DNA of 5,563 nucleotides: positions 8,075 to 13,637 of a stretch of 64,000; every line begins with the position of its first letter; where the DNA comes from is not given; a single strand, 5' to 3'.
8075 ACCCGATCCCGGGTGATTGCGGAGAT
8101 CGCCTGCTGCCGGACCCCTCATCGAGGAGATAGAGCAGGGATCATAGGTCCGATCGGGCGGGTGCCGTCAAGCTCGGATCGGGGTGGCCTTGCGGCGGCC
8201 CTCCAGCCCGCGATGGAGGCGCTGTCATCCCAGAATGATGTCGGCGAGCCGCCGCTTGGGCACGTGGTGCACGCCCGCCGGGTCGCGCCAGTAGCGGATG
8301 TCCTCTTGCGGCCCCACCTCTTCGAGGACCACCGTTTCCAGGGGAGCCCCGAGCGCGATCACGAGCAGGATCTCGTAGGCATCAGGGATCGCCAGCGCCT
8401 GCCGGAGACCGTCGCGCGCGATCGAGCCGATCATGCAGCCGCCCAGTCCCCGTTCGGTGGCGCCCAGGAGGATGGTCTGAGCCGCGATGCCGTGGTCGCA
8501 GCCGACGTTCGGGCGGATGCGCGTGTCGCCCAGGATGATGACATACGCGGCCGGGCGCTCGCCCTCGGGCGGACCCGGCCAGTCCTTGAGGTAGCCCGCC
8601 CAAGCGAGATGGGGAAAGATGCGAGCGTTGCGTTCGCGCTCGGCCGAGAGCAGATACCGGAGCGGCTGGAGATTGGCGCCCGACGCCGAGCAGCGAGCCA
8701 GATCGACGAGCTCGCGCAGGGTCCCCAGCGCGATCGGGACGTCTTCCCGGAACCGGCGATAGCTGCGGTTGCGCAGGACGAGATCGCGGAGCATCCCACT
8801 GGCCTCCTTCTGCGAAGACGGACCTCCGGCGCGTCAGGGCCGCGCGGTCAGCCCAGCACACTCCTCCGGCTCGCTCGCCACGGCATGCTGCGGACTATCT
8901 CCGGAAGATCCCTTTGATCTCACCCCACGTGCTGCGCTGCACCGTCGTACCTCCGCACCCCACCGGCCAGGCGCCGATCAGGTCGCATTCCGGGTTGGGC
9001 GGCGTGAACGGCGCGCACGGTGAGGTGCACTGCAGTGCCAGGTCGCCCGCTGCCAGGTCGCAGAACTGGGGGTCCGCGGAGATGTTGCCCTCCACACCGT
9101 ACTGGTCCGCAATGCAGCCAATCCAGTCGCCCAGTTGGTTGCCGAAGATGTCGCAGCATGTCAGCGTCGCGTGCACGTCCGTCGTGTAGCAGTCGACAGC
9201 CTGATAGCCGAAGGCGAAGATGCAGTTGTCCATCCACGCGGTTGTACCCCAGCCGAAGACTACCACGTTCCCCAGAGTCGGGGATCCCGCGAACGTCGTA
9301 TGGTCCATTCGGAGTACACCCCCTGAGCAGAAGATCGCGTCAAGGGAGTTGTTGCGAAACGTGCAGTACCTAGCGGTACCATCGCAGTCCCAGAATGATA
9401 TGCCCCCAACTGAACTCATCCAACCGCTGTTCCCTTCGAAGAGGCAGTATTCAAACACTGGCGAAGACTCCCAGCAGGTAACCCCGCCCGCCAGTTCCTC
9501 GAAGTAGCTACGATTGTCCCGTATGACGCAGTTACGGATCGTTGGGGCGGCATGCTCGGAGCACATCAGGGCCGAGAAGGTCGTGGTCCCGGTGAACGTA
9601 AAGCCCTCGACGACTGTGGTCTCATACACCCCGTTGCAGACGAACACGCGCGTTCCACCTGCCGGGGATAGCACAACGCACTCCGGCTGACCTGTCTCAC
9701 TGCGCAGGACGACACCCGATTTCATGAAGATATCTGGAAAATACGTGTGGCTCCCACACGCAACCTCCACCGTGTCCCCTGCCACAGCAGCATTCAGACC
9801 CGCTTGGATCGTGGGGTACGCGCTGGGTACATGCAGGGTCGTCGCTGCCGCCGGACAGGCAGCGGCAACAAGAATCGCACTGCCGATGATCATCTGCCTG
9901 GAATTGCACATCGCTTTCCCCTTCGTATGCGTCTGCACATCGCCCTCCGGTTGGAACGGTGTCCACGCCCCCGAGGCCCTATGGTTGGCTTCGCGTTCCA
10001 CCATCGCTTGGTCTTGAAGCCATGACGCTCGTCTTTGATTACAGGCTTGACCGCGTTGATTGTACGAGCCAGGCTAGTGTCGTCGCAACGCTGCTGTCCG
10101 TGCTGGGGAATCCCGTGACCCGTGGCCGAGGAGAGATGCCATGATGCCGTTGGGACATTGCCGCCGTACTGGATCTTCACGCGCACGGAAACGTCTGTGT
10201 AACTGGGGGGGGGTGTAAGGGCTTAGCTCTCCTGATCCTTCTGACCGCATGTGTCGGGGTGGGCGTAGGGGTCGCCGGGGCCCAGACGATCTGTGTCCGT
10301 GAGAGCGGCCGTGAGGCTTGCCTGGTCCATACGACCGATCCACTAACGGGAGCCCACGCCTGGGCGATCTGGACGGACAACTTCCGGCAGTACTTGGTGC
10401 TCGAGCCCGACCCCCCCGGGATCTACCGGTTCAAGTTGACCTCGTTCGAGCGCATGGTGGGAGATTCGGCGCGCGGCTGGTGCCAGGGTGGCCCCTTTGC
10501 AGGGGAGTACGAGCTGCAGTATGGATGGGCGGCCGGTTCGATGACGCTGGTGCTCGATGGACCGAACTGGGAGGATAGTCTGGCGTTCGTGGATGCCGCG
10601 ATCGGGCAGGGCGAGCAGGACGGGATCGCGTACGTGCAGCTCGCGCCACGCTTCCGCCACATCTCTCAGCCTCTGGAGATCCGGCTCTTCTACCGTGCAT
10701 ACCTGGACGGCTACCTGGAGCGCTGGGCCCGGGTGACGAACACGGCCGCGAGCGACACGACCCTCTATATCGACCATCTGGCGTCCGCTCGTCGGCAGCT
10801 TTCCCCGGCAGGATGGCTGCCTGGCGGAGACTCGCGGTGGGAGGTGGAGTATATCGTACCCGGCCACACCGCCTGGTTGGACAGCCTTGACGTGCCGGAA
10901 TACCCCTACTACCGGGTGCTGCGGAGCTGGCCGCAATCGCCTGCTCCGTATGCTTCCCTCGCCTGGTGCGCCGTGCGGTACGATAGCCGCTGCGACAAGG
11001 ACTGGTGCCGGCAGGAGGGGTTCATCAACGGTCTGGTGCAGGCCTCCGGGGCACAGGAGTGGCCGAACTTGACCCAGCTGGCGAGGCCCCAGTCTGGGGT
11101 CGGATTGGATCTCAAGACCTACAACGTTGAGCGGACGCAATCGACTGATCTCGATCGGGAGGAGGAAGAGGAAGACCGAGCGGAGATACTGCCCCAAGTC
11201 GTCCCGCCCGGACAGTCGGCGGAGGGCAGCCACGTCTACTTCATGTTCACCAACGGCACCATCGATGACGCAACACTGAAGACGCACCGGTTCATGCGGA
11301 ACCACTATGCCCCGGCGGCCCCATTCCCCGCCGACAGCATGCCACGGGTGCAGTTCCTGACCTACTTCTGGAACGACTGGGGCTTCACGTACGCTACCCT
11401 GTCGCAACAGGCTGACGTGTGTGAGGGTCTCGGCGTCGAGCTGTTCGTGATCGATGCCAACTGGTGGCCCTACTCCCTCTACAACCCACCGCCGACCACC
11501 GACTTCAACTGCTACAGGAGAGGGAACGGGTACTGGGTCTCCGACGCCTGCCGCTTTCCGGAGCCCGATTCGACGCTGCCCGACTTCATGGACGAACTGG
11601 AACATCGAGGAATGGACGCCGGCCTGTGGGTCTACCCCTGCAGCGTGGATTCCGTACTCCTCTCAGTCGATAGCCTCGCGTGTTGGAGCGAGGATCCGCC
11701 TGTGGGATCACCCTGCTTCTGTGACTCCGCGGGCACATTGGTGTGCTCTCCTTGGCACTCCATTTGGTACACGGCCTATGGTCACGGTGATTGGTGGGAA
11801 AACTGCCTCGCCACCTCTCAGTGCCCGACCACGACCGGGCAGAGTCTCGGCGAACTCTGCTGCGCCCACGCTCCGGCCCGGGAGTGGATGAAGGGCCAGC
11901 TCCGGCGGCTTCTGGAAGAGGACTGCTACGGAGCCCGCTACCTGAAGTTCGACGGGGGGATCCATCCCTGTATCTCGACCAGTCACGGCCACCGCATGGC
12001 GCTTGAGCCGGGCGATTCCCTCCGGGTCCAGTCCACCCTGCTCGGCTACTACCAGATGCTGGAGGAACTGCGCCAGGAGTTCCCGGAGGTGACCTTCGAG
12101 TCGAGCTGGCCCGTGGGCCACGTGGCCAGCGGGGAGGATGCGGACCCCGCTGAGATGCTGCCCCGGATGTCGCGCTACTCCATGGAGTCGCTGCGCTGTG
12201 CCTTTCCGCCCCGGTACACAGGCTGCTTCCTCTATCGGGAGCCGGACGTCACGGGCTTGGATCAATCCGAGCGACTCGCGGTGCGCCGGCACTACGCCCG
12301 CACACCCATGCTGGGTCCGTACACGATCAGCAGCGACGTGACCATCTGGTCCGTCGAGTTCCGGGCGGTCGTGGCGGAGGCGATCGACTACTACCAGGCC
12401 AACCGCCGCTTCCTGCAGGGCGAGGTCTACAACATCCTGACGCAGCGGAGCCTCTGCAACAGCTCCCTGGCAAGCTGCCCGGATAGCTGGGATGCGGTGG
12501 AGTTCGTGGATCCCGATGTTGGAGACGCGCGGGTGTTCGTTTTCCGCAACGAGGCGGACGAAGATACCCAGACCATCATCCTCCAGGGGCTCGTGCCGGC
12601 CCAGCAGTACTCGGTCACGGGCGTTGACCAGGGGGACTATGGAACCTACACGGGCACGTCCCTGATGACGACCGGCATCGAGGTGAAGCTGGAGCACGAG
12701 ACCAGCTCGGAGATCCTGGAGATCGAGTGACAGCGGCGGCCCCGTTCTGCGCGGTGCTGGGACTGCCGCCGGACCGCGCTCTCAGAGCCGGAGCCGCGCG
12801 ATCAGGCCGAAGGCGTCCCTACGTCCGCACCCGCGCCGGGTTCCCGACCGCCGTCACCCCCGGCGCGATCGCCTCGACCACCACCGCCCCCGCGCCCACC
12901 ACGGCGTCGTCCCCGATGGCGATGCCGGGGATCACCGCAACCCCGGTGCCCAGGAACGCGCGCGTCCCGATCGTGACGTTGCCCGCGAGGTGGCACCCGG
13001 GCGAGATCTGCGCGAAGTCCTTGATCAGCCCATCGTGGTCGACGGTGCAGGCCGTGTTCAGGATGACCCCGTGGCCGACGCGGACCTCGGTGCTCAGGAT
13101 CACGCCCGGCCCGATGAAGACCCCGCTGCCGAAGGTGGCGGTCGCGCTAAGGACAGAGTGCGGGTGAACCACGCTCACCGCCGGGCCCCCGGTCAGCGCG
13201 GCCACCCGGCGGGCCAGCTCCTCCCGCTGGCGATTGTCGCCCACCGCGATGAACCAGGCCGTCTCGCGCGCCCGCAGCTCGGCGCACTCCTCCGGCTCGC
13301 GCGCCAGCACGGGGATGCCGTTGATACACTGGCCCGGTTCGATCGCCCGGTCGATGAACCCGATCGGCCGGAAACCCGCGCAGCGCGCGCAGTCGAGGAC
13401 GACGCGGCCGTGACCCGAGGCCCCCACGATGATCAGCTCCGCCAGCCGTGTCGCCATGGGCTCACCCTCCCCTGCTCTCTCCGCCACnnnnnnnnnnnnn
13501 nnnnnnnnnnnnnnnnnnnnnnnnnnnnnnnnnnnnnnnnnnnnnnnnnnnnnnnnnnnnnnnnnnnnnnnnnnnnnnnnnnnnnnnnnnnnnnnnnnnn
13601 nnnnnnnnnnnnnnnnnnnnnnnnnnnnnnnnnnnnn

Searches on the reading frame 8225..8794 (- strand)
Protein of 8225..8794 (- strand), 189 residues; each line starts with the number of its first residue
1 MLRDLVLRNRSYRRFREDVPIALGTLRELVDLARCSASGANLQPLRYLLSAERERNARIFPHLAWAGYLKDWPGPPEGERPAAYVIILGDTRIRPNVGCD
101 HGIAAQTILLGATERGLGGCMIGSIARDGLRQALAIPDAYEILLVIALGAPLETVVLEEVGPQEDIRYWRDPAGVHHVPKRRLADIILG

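Call 42: search_protein_families(library=pfam, proteins=[window:8225-8794:-], max_evalue=0.001)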
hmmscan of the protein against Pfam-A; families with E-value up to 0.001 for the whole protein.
window:8225-8794:- (189 aa): 2 families
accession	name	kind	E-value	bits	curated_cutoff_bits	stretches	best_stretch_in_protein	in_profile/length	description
PF00881.29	Nitroreductase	-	1.6e-18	67.9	23.5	1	10-149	5-166/167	Nitroreductase family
PF14512.11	TM1586_NiRdase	-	0.00026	21.1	27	1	83-157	68-139/215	Putative TM nitroreductase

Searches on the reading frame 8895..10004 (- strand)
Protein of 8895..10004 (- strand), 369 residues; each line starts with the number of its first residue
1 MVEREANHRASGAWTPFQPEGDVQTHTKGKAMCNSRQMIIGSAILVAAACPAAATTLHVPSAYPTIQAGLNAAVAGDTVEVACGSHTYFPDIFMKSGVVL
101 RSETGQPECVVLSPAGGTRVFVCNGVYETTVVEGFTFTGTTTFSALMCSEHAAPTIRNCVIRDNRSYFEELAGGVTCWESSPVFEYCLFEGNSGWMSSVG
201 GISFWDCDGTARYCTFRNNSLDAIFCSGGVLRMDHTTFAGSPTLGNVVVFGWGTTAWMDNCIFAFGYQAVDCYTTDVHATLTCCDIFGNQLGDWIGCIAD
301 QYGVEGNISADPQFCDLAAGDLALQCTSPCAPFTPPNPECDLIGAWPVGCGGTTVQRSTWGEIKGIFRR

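Call 70: search_protein_families(library=pfam, proteins=[window:8895-10004:-], max_evalue=0.00001)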
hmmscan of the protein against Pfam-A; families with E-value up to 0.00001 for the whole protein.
window:8895-10004:- (369 aa): 1 family
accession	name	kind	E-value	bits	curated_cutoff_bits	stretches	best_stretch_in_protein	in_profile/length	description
PF13229.12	Beta_helix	-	1.9e-08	34.5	25.9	1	130-262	34-157/158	Right handed beta helix region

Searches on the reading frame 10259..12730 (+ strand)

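Call 42: search_protein_families(library=pfam, proteins=[window:10259-12730:+], max_evalue=0.001)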
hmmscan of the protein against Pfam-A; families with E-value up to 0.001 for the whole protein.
window:10259-12730:+ (823 aa): 2 families
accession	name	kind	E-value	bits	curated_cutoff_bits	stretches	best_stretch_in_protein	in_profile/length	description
PF02065.24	Melibiase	-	4.1e-12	46.2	27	1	325-464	6-130/347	Melibiase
PF16874.11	Glyco_hydro_36C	-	5.1e-11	43.3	27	1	744-821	1-76/77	Glycosyl hydrolase family 36 C-terminal domain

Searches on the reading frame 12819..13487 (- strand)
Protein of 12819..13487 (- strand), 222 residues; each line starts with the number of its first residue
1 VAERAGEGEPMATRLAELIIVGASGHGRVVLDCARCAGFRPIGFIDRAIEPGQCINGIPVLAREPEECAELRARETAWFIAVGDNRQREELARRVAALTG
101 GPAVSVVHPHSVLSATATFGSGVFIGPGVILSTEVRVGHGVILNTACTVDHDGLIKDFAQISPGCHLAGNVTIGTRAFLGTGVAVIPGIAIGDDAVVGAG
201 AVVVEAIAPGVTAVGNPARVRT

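Call 42: search_protein_families(library=pfam, proteins=[window:12819-13487:-], max_evalue=0.001)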
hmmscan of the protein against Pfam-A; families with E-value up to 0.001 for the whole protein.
window:12819-13487:- (222 aa): 4 families
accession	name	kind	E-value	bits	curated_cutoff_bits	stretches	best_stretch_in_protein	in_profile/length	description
PF17836.7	PglD_N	-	3.3e-19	69.7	23.4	1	18-95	2-78/78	PglD N-terminal domain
PF00132.30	Hexapep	-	2e-12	46.7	27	2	155-184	4-33/36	Bacterial transferase hexapeptide (six repeats)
PF14602.12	Hexapep_2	-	2.3e-06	27.7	27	1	171-203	2-32/34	Hexapeptide repeat of succinyl-transferase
PF25084.1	LbH_EIF2B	-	3.8e-06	27.3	54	0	140-216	9-83/105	EIF2B subunit epsilon LbH domain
